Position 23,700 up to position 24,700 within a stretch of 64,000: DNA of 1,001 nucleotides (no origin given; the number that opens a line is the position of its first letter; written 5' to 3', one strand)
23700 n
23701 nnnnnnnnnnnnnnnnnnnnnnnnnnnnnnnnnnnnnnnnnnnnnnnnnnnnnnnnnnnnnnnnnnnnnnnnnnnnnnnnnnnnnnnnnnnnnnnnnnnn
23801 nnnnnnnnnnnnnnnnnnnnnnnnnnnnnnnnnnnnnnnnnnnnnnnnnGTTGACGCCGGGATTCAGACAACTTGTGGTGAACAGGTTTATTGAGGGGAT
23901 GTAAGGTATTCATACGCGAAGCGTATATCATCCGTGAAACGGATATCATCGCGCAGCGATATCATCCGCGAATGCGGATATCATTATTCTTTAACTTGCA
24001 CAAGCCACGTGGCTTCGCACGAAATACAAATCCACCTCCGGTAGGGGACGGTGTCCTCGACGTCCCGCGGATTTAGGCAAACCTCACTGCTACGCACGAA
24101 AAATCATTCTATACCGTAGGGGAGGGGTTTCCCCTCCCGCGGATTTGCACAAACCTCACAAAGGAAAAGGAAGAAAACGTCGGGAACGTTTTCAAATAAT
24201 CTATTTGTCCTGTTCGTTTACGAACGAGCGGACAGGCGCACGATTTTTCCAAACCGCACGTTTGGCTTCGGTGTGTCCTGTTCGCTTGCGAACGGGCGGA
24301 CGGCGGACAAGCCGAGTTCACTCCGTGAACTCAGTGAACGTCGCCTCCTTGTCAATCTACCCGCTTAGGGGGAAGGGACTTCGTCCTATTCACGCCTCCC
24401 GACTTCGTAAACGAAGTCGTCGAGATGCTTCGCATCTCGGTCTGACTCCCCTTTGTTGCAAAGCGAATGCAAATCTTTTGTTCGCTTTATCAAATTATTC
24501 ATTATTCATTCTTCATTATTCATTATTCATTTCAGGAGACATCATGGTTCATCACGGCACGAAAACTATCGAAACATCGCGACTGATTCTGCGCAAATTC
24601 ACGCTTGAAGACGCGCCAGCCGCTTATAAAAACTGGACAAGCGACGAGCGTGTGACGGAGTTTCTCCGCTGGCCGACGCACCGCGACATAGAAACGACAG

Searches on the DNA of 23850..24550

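Call 21: search_rna_families(source=window, start=23850, end=24550, threshold=evalue, max_evalue=10)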
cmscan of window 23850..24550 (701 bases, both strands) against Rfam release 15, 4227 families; matches with E-value up to 10: 4.
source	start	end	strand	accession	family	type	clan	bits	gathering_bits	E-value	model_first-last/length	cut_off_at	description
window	23920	23986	-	RF01706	Gut-1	Gene; sRNA;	-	41.4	50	1.1e-06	1-77/77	no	Gut-1 RNA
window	24110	24195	-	RF01820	RsaE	Gene; sRNA;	-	16.9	79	3.9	1-112/112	no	RNA Staph. aureus E (RoxS)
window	24252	24335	+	RF01386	isrB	Gene; sRNA;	-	15.2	35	4.7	1-87/87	no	isrB Hfq binding RNA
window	24246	24320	-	RF02248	Six3os1_3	Gene; lncRNA;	-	10.9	40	4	1-75/75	no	Six3os1 conserved region 3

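Call 23: search_rna_families(source=window, start=23880, end=24020, threshold=evalue, max_evalue=1, show_alignments=2)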
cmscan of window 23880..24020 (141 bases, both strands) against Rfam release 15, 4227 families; matches with E-value up to 1: 1.
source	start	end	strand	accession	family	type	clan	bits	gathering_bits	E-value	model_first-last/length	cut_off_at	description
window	23920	23986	-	RF01706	Gut-1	Gene; sRNA;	-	41.4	50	2.3e-07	1-77/77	no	Gut-1 RNA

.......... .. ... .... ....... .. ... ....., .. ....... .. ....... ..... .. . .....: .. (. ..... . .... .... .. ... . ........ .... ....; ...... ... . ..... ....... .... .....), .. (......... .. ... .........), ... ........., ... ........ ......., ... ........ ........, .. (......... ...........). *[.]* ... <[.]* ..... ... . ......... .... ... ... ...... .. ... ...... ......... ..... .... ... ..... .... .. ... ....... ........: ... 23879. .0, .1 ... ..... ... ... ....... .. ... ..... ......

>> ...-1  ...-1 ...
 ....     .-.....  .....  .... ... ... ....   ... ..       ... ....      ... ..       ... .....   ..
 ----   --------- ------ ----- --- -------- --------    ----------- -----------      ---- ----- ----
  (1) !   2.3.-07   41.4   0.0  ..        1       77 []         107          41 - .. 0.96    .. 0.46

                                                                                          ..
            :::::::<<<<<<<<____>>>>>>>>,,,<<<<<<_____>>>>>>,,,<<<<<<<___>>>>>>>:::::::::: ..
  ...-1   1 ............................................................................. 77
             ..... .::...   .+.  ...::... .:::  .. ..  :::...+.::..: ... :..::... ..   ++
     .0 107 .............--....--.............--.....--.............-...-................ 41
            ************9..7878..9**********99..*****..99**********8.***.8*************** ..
